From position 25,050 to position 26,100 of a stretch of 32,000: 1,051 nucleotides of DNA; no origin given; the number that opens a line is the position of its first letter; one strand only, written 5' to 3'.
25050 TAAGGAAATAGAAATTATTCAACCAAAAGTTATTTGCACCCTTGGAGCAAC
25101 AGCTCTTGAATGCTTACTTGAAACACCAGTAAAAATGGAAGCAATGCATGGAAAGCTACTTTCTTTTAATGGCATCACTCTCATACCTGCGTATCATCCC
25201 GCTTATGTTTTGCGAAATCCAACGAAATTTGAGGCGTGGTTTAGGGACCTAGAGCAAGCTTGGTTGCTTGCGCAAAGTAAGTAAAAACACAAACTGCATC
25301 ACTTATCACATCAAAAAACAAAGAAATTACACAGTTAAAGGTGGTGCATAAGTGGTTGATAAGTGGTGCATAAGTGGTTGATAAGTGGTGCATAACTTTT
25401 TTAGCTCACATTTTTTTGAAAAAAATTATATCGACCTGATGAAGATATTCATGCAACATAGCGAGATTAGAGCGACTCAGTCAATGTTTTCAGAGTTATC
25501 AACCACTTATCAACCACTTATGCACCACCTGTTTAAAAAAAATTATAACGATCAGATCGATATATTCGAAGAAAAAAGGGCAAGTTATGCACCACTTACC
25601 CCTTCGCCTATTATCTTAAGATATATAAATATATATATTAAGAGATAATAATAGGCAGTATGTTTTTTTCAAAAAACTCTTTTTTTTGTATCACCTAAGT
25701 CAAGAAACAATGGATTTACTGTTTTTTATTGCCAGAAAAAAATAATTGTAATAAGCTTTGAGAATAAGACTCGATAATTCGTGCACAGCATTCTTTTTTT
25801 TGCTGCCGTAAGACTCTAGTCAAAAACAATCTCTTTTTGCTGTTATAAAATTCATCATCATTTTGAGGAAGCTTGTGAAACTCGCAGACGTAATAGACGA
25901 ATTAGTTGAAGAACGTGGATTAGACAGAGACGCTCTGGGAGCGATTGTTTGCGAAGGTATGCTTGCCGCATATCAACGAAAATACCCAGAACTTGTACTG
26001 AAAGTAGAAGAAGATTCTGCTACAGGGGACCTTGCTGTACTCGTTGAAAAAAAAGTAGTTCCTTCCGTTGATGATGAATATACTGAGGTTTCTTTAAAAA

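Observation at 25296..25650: Array of nine 11-bp DnaA-box-like units with a 28-bp perfect inverted repeat next to an AT-rich tract: candidate oriC or iteron-type control region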

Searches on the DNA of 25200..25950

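Call 56: search_rna_families(source=window, start=25200, end=25950, threshold=evalue, max_evalue=1)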
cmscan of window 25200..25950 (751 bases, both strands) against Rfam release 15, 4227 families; matches with E-value up to 1: 5.
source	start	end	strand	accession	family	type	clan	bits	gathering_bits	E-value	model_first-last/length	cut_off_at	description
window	25359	25532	+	RF04205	MIR2606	Gene; miRNA;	-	38.5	139.7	0.00039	1-165/165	no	MIR2606 microRNA precursor family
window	25361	25530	-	RF00885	MIR821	Gene; miRNA;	-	30.8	249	0.001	88-188/275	no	MIR821 microRNA precursor family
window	25282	25384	-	RF00704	MIR397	Gene; miRNA;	-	21.1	55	0.32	1-117/117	no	MIR397 microRNA precursor family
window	25596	25661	-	RF04009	mir-754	Gene; miRNA;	-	20.8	84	0.32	1-78/78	no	mir-754 microRNA precursor family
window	25334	25550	+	RF02639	EF0869_EF0870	Gene; sRNA;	-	16.7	533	0.05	1-474/474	no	Enterococcus sRNA EF0869_EF0870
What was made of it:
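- Sub-threshold Rfam hits to generic hairpin precursors were found (call 56).
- Tried and rejected: The permissive scan of the spacer found only sub-threshold eukaryotic miRNA-precursor hits, which reflect the hairpin (call 56).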

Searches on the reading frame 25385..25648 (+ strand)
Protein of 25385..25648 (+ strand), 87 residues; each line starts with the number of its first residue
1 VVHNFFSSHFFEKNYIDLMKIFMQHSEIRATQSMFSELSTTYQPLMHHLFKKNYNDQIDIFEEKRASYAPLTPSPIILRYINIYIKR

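Call 10: search_protein_families(library=pfam, proteins=[window:25385-25648:+])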
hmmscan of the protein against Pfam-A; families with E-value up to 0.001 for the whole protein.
window:25385-25648:+ (87 aa): 0 families
